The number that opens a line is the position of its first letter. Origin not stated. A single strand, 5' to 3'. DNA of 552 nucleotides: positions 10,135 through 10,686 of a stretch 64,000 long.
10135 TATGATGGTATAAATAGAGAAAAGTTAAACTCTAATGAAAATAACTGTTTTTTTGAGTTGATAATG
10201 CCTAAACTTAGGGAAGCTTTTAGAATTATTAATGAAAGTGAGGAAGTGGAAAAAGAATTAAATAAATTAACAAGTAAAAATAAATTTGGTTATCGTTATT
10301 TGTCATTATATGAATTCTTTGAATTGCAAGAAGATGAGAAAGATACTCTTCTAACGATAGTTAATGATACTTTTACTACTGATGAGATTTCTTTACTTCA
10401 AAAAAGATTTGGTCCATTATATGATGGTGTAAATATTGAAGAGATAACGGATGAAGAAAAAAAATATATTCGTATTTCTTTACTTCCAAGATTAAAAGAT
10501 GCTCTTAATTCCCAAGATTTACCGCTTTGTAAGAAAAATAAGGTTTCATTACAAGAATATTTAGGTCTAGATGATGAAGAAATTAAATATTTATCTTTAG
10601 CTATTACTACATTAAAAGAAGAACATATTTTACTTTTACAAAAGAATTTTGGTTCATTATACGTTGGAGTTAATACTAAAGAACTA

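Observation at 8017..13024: Giant array of sigma-70 region-4-like modules translationally coupled to a divergent sigma-like protein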

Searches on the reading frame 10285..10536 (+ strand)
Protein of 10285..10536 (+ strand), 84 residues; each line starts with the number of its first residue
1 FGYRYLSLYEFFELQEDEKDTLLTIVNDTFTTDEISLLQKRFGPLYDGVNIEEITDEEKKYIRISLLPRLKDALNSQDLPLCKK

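Call 19: search_protein_families(library=pfam, alignment_id=A4, max_evalue=10)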
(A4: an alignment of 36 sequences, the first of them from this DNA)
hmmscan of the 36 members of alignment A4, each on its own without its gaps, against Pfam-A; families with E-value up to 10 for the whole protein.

A. member 1, seq(84 aa): 0 families

B. families by the number of members that match (of 36 scanned): 21 families
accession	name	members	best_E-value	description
PF16722.10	SAPIS-gp6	2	0.02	Pathogenicity island protein gp6 in Staphylococcus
PF00017.30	SH2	2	0.042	SH2 domain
PF22950.1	DUF7026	2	0.053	Domain of unknown function (DUF7026)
PF03276.19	Gag_spuma_N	2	0.075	Spumavirus gag protein, N-terminal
PF06508.19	QueC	2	0.092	Queuosine biosynthesis protein QueC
PF06478.18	CoV_RPol_N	1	0.0027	Coronavirus RNA-dependent RNA polymerase, N-terminal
PF04282.18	DUF438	1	0.0098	Family of unknown function (DUF438)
PF17414.8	MatP_C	1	0.011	MatP C-terminal ribbon-helix-helix domain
PF20716.2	ATPTG10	1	0.021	ATPTG10-like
PF09139.17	Tam41_Mmp37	1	0.023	Phosphatidate cytidylyltransferase, mitochondrial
PF17767.7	NAPRTase_N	1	0.028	Nicotinate phosphoribosyltransferase (NAPRTase) N-terminal domain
PF22509.2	CARDS-D2_trefoil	1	0.043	CARDS D2, beta trefoil domain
PF25135.1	DUF7822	1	0.059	Domain of unknown function (DUF7822)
PF19749.4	DUF6236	1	0.086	Family of unknown function (DUF6236)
PF13315.11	DUF4085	1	0.091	Protein of unknown function (DUF4085)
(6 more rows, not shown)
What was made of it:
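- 0 of 36 modules hit any HTH family in Pfam (call 19).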

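Call 20: search_solved_structures(query=A4, max_evalue=10, show_alignments=5)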
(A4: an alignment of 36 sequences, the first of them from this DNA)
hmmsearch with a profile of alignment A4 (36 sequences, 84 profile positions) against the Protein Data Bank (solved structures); distinct sequences matched with E-value up to 10: 3.
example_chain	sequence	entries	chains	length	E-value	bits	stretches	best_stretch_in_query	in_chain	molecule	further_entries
4g8x_A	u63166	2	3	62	0.26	14.3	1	19-45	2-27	RNA polymerase sigma factor rpoD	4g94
4g6d_A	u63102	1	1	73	0.33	13.9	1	19-45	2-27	RNA polymerase sigma factor rpoD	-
9h74_A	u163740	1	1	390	2.9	10.9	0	6-36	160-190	Eukaryotic translation initiation factor 2 subunit 1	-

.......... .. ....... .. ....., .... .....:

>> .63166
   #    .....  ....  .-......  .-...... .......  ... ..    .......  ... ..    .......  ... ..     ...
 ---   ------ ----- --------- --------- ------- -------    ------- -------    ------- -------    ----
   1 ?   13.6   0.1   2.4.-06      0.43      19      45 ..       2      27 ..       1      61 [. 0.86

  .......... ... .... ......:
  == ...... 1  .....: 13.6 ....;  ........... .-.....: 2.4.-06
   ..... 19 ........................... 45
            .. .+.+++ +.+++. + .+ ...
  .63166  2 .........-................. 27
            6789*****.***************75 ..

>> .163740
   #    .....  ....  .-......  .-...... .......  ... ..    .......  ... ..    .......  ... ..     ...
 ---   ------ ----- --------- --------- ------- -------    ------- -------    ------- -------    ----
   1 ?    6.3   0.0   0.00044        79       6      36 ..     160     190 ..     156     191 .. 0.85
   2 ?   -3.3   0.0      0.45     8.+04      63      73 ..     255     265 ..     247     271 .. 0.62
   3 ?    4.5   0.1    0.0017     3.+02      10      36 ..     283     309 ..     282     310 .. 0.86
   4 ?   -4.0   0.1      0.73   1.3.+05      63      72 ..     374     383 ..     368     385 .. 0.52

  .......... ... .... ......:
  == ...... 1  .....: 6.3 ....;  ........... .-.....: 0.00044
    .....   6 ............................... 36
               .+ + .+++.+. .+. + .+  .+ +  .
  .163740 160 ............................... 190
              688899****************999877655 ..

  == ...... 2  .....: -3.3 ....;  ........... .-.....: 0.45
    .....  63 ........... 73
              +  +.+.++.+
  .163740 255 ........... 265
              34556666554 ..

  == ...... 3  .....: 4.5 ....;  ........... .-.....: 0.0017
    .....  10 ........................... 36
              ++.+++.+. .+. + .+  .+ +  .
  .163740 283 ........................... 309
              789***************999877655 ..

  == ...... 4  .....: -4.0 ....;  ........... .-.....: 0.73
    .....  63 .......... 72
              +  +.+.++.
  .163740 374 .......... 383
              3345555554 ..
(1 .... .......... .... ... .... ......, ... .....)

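Call 43: search_protein_representatives(alignment_id=A4)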
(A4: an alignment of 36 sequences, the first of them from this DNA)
Query: 36 sequences, 84 profile positions. Proteins with E-value up to 0.001 (for the whole library): 108; up to 1e-10: 40; up to 1e-30: 6. The best 108 are listed.
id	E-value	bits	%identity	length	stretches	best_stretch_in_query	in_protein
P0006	9.9e-216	714.3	-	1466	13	2-83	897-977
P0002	5.2e-139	468.4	-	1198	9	1-78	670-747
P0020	2.6e-124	421.3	-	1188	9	2-83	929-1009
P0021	3.3e-84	292.8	-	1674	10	2-82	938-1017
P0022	2.1e-63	226.1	-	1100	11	2-82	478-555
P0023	4.6e-32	125.7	-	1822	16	3-81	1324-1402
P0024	3.3e-29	116.5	-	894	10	6-82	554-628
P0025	5.4e-28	112.6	-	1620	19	2-69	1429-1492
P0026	1.4e-27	111.4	-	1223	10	5-82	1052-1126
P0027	9.7e-24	99.0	-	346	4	6-75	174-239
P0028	7.7e-23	96.1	-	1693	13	19-79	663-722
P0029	1.2e-22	95.5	-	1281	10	4-75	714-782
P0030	3.8e-21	90.7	-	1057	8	4-81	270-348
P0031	9.3e-20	86.3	-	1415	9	19-78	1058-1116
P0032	9.9e-20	86.2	-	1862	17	2-75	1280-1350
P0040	1.1e-14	70.0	-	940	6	4-78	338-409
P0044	9.8e-14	67.0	-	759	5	2-78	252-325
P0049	1.1e-11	60.4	-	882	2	5-78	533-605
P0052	1.4e-11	60.1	-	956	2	3-78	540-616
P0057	5.5e-11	58.2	-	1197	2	6-79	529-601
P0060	1.3e-09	53.7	-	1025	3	4-83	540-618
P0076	1.5e-07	47.1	-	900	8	18-79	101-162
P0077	2.1e-07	46.7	-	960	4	8-79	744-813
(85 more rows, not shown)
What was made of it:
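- Family and fusion evidence: exhaustive profile search, 108 proteins at E<=1e-3 (call 43).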

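Call 46: search_protein_families(library=pfam, alignment_id=A7, max_evalue=0.001)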
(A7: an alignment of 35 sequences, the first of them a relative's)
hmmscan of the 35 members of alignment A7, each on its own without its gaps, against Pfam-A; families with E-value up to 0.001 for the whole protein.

A. member 1, P0049 (882 aa): 4 families
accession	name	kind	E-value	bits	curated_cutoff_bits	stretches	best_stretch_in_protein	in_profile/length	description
PF04542.20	Sigma70_r2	-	1.2e-18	67.1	24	1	255-323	2-70/71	Sigma-70 region 2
PF04545.22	Sigma70_r4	-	7.9e-16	57.8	24.1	1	429-477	5-49/50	Sigma-70, region 4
PF04539.22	Sigma70_r3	-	1.5e-08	35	25.3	1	333-405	1-71/78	Sigma-70 region 3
PF00140.25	Sigma70_r1_2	-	7.8e-05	23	22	1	216-247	1-32/34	Sigma-70 factor, region 1.2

B. families by the number of members that match (of 35 scanned): 33 families (the first 25 are shown)
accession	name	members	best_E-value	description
PF04545.22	Sigma70_r4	32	5.1e-33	Sigma-70, region 4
PF04542.20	Sigma70_r2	25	7.8e-24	Sigma-70 region 2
PF04539.22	Sigma70_r3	24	1.8e-25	Sigma-70 region 3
PF00140.25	Sigma70_r1_2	17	2.5e-16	Sigma-70 factor, region 1.2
PF08281.18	Sigma70_r4_2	13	5.7e-23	Sigma-70, region 4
PF20053.4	WC-rich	4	9.4e-12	Wolframin cysteine-rich domain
PF18039.7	UBA_6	4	1.3e-05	UBA-like domain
PF13684.11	FakA-like_C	2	3.6e-05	Fatty acid kinase subunit A-like, C-terminal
PF03448.22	MgtE_N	2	0.00013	MgtE intracellular N domain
PF23202.1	PAH_ZNF598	1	8.7e-09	ZNF598 PAH domain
PF12024.13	DUF3512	1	1.1e-08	Domain of unknown function (DUF3512)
PF06628.17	Catalase-rel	1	1.8e-08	Catalase-related immune-responsive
PF13376.11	OmdA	1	2.6e-08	Bacteriocin-protection, YdeI or OmpD-Associated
PF07041.16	DUF1327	1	8.6e-07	Protein of unknown function (DUF1327)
PF24984.1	HEAT_EF3_GNC1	1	2e-06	Elongation factor 3/GNC1 HEAT repeat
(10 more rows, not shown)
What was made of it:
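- Pfam sigma domains in 32 of 35 large relatives (call 46).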

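Call 47: search_protein_families(library=pfam, alignment_id=A6, max_evalue=0.001)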
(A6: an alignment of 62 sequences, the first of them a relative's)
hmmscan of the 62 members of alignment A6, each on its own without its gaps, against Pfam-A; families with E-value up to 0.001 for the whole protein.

A. member 1, P0027 (346 aa): 0 families

B. families by the number of members that match (of 62 scanned): 45 families (the first 25 are shown)
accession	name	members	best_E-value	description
PF04545.22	Sigma70_r4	27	2.9e-23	Sigma-70, region 4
PF08281.18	Sigma70_r4_2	15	2.7e-15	Sigma-70, region 4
PF04542.20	Sigma70_r2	5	5.3e-22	Sigma-70 region 2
PF04539.22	Sigma70_r3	4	2.5e-20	Sigma-70 region 3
PF18039.7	UBA_6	4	1.1e-08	UBA-like domain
PF20196.3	DUF6559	3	3e-12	Family of unknown function (DUF6559)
PF13684.11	FakA-like_C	3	2.4e-08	Fatty acid kinase subunit A-like, C-terminal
PF03448.22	MgtE_N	3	7e-08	MgtE intracellular N domain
PF20811.2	PARG_cat_N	3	7.3e-07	Poly (ADP-ribose) glycohydrolase (PARG), helical domain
PF12024.13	DUF3512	2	3e-07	Domain of unknown function (DUF3512)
PF00140.25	Sigma70_r1_2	2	4.7e-06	Sigma-70 factor, region 1.2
PF06435.16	DUF1079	2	2.7e-05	Repeat of unknown function (DUF1079)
PF08713.17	DNA_alkylation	2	2.8e-05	DNA alkylation repair enzyme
PF16901.10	DAO_C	1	1.2e-10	C-terminal domain of alpha-glycerophosphate oxidase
PF09345.15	SiaC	1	1.6e-07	SiaC family regulatory phosphoprotein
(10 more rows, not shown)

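Call 49: search_protein_families(library=pfam, proteins=[P0020, P0021, P0022, P0023, P0024, P0025, P0026], max_evalue=0.01)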
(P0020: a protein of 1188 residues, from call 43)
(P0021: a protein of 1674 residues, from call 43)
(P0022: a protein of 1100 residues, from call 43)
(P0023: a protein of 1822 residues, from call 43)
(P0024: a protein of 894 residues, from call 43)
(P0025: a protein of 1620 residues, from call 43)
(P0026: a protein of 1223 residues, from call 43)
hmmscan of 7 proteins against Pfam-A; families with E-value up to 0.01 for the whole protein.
P0020 (1188 aa): 0 families

P0021 (1674 aa): 3 families
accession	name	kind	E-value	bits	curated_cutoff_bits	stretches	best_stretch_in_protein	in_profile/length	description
PF04542.20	Sigma70_r2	-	9.9e-17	60.9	24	1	24-91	1-69/71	Sigma-70 region 2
PF04545.22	Sigma70_r4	-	5.5e-16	58.2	24.1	1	196-245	5-50/50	Sigma-70, region 4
PF04539.22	Sigma70_r3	-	3.7e-15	56.2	25.3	1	102-173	1-72/78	Sigma-70 region 3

P0022 (1100 aa): 7 families
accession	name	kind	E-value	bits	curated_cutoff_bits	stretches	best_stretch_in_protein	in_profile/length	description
PF03448.22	MgtE_N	-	0.00013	22.9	25.9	0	659-705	46-92/102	MgtE intracellular N domain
PF14493.12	HTH_40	-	0.00013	22.6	27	0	562-606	38-83/89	Helix-turn-helix domain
PF17341.8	DUF5371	-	0.00021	21.9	25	0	579-601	3-25/65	Family of unknown function (DUF5371)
PF16940.10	Tic110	-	0.00048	19.2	27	0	505-557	90-141/574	Chloroplast envelope transporter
PF10711.15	DUF2513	-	0.0023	18.7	29.6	0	567-595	28-53/100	Hypothetical protein (DUF2513)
PF24134.1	DUF7401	-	0.0027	18.3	27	0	862-892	40-70/116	Domain of unknown function (DUF7401)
PF00191.25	Annexin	-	0.0063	17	25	0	748-778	15-45/66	Annexin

P0023 (1822 aa): 4 families
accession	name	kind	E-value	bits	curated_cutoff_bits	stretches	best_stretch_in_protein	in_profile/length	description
PF04545.22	Sigma70_r4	-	4.3e-19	68.2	24.1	1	373-422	4-49/50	Sigma-70, region 4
PF04542.20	Sigma70_r2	-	1.2e-17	63.9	24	1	202-271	1-70/71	Sigma-70 region 2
PF00140.25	Sigma70_r1_2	-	0.00094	19.5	22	1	164-195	1-32/34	Sigma-70 factor, region 1.2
PF04539.22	Sigma70_r3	-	0.0012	19.3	25.3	0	281-352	1-71/78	Sigma-70 region 3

P0024 (894 aa): 1 family
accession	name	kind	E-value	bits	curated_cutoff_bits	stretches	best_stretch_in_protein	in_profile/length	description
PF04545.22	Sigma70_r4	-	4.1e-07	29.8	24.1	0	103-120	2-19/50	Sigma-70, region 4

P0025 (1620 aa): 4 families
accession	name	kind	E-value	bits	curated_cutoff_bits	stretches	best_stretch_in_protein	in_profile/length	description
PF04545.22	Sigma70_r4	-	1.9e-16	59.7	24.1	0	659-677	2-20/50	Sigma-70, region 4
PF08281.18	Sigma70_r4_2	-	4.7e-05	23.4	25.7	0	653-679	2-28/54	Sigma-70, region 4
PF16829.10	ATR13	-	0.008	17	25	0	1173-1221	36-81/101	Avirulence protein ATR13, RxLR effector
PF07106.19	TBPIP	-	0.009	16.4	22.8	0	880-916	21-56/62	TBPIP/Hop2 winged helix domain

P0026 (1223 aa): 5 families
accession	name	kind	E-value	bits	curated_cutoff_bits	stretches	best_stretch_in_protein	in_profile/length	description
PF04545.22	Sigma70_r4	-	1.3e-08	34.6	24.1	0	1000-1019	2-21/50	Sigma-70, region 4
PF04539.22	Sigma70_r3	-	7.2e-05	23.2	25.3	1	277-314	5-42/78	Sigma-70 region 3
PF14966.11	DNA_repr_REX1B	-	0.00015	22.7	24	1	937-1012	15-85/94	DNA repair REX1-B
PF00191.25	Annexin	-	0.002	18.6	25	0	186-211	18-43/66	Annexin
PF00440.29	TetR_N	-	0.0057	16.8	24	0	549-564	32-47/47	Bacterial regulatory proteins, tetR family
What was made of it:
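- On Sigma70_r4 domain (modules of the giant): Only distant family members reach the threshold, as a sum of partial hits (call 49).
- Sigma-4 origin of the module: Sigma70_r4 above the gathering score as a sum of partial hits to profile positions 2-20 in P0025, P0024 and P0026 (call 49).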

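Call 51: list_cluster_members(proteins=[P0021, P0023, P0025, P0049, P0052, P0057, P0013, P0022, P0032, P0060])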
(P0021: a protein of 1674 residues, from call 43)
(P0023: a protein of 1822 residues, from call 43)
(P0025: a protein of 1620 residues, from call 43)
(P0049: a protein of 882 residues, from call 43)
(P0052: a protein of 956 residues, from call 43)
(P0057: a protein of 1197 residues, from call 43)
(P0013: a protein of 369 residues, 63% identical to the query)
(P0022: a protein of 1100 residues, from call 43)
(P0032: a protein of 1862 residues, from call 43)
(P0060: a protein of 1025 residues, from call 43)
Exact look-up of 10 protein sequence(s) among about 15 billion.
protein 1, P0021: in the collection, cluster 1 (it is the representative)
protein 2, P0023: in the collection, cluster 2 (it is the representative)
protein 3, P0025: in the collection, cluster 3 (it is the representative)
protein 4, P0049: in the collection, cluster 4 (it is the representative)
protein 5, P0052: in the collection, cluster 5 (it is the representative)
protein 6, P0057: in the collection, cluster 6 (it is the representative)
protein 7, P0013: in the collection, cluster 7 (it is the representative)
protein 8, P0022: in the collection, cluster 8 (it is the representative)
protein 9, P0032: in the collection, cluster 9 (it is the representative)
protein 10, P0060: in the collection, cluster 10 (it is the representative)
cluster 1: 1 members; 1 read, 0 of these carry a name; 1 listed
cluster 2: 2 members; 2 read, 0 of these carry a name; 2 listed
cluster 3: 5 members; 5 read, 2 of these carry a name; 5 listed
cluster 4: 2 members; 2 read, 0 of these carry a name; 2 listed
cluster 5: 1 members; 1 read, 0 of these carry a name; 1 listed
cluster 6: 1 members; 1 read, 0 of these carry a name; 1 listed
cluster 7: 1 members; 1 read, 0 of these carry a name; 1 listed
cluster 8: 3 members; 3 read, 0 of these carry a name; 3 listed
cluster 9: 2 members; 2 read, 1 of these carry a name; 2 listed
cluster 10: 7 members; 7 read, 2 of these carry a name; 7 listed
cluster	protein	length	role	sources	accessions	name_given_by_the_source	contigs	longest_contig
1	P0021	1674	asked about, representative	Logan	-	-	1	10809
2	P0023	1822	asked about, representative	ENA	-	-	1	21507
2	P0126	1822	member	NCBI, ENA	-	-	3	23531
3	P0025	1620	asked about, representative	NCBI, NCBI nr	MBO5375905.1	MAG: hypothetical protein J6A52_03540 [Bacilli bacterium] | hypothetical protein [Bacilli bacterium]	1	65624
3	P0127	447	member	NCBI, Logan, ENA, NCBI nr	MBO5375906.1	MAG: sigma-70 family RNA polymerase sigma factor [Bacilli bacterium] | sigma-70 family RNA polymerase sigma factor [Bacilli bacterium]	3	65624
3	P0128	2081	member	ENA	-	-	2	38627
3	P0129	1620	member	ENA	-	-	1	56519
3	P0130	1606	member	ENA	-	-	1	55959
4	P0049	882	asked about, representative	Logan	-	-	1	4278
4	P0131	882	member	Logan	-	-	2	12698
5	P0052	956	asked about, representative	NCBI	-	-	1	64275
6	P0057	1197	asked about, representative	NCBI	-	-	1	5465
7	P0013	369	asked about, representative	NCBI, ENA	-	-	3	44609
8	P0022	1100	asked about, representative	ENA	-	-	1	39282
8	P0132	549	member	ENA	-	-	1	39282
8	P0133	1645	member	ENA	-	-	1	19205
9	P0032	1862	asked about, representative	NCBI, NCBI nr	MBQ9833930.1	MAG: hypothetical protein IJO33_01915 [Bacilli bacterium] | hypothetical protein [Bacilli bacterium]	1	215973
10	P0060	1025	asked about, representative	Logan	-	-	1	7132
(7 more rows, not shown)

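Call 54: search_protein_families(library=pfam, proteins=[P0133, P0128, P0057, P0060, P0077, P0032], max_evalue=0.01)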
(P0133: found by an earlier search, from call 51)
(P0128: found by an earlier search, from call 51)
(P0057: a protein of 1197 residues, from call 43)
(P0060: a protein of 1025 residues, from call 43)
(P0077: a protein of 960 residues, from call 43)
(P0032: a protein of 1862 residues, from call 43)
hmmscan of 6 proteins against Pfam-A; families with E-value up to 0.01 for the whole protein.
P0133 (1645 aa): 7 families
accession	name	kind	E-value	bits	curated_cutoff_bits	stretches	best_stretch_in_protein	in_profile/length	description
PF04545.22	Sigma70_r4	-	1.8e-22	79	24.1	1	407-455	4-49/50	Sigma-70, region 4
PF04542.20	Sigma70_r2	-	2.3e-18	66.2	24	1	237-303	1-67/71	Sigma-70 region 2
PF04539.22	Sigma70_r3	-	1.6e-17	63.8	25.3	1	316-383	1-69/78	Sigma-70 region 3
PF00140.25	Sigma70_r1_2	-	5.4e-07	29.9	22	1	199-231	1-33/34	Sigma-70 factor, region 1.2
PF17341.8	DUF5371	-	0.00023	21.7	25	0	1124-1146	3-25/65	Family of unknown function (DUF5371)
PF16940.10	Tic110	-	0.0026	16.8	27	0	1050-1102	90-141/574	Chloroplast envelope transporter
PF03448.22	MgtE_N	-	0.0032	18.4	25.9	0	1204-1250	46-92/102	MgtE intracellular N domain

P0128 (2081 aa): 6 families
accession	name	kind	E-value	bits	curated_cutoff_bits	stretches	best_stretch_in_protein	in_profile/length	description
PF04545.22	Sigma70_r4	-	2.3e-28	97.9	24.1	1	378-425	5-48/50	Sigma-70, region 4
PF04542.20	Sigma70_r2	-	3e-20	72.2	24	1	204-273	1-70/71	Sigma-70 region 2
PF04539.22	Sigma70_r3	-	1.1e-08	35.4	25.3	1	285-354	3-69/78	Sigma-70 region 3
PF08281.18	Sigma70_r4_2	-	2e-07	31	25.7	0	295-317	19-41/54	Sigma-70, region 4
PF01381.28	HTH_3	-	0.0033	17.9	23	0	302-316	9-23/55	Helix-turn-helix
PF16829.10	ATR13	-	0.01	16.6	25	0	1634-1682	36-81/101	Avirulence protein ATR13, RxLR effector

P0057 (1197 aa): 5 families
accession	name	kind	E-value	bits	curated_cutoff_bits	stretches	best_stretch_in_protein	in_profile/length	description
PF04542.20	Sigma70_r2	-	7.3e-22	77.4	24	1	248-315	2-69/71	Sigma-70 region 2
PF04545.22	Sigma70_r4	-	2.8e-17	62.4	24.1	1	419-466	5-49/50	Sigma-70, region 4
PF04539.22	Sigma70_r3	-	6.9e-14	52.2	25.3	1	326-400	1-76/78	Sigma-70 region 3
PF00140.25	Sigma70_r1_2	-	2.3e-06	27.9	22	1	209-241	1-33/34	Sigma-70 factor, region 1.2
PF08281.18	Sigma70_r4_2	-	0.00049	20.1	25.7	0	1151-1168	27-44/54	Sigma-70, region 4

P0060 (1025 aa): 4 families
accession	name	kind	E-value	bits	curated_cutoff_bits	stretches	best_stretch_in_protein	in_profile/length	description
PF04542.20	Sigma70_r2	-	1e-20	73.7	24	1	256-324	2-70/71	Sigma-70 region 2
PF04545.22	Sigma70_r4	-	2.1e-16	59.6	24.1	1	427-474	5-49/50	Sigma-70, region 4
PF04539.22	Sigma70_r3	-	8.9e-15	55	25.3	1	334-406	1-74/78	Sigma-70 region 3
PF00140.25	Sigma70_r1_2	-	3.5e-06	27.3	22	1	217-240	1-24/34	Sigma-70 factor, region 1.2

P0077 (960 aa): 7 families
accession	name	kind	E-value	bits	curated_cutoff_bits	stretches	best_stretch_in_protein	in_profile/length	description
PF04545.22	Sigma70_r4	-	5.2e-23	80.7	24.1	1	427-474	3-50/50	Sigma-70, region 4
PF04542.20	Sigma70_r2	-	1.9e-22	79.3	24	1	258-325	3-70/71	Sigma-70 region 2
PF04539.22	Sigma70_r3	-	8e-12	45.5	25.3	1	337-411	3-77/78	Sigma-70 region 3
PF08281.18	Sigma70_r4_2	-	5.5e-08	32.8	25.7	0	427-463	9-45/54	Sigma-70, region 4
PF00140.25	Sigma70_r1_2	-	2.8e-05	24.4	22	1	203-231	1-29/34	Sigma-70 factor, region 1.2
PF13412.12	HTH_24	-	0.0033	17.4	21.9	0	905-927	18-40/48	Winged helix-turn-helix DNA-binding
PF04218.19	CENP-B_N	-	0.0048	16.9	21.2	0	908-927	26-45/53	CENP-B N-terminal DNA-binding domain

P0032 (1862 aa): 3 families
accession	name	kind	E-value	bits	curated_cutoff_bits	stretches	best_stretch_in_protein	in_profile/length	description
PF20053.4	WC-rich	-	9.4e-12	45.5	24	0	808-836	49-77/106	Wolframin cysteine-rich domain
PF16901.10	DAO_C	-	6.4e-05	23.3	31.4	0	301-339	26-64/126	C-terminal domain of alpha-glycerophosphate oxidase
PF04287.17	DUF446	-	0.0099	16.3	25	0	1091-1151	37-95/98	tRNA pseudouridine synthase C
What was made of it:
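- Closest known: Sigma factors with regulatory C-terminal extensions. Same: An extra domain is appended after sigma-4 of a complete sigma factor, as in the fusion relatives (calls 49, 54).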

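Call 56: find_encoding_contigs(protein=P0128, flank=8000, max_places=1)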
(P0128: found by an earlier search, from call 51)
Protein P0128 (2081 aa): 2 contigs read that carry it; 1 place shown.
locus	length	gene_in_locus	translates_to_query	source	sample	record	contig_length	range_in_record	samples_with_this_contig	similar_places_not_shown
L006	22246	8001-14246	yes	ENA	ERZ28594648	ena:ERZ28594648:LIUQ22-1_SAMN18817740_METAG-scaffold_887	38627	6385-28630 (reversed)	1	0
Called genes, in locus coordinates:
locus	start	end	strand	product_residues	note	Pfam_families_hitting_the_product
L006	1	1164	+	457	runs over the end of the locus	PF02878:PGM_PMM_I, PF02879:PGM_PMM_II, PF02880:PGM_PMM_III, PF00408:PGM_PMM_IV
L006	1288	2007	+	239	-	PF20772:TACO1_YebC_N, PF01709:Transcrip_reg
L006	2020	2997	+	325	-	PF01210:NAD_Gly3P_dh_N, PF02558:ApbA (weak), PF03807:F420_oxidored (weak), PF07479:NAD_Gly3P_dh_C, PF20618:GPD_NAD_C_bact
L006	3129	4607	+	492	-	PF01336:tRNA_anti-codon, PF01409:tRNA-synt_2d (faint), PF00152:tRNA-synt_2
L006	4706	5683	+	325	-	-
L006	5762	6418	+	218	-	PF03006:HlyIII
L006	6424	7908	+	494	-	-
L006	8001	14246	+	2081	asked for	PF04542:Sigma70_r2, PF04539:Sigma70_r3, PF08281:Sigma70_r4_2 (faint), PF04545:Sigma70_r4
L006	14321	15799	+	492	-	-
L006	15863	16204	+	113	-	-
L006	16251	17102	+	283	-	PF00849:PseudoU_synth_2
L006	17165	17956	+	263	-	PF01061:ABC2_membrane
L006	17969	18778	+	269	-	PF00005:ABC_tran, PF13555:AAA_29 (faint)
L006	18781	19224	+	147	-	PF04892:VanZ-LLP1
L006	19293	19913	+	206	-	PF00882:Zn_dep_PLPC (weak)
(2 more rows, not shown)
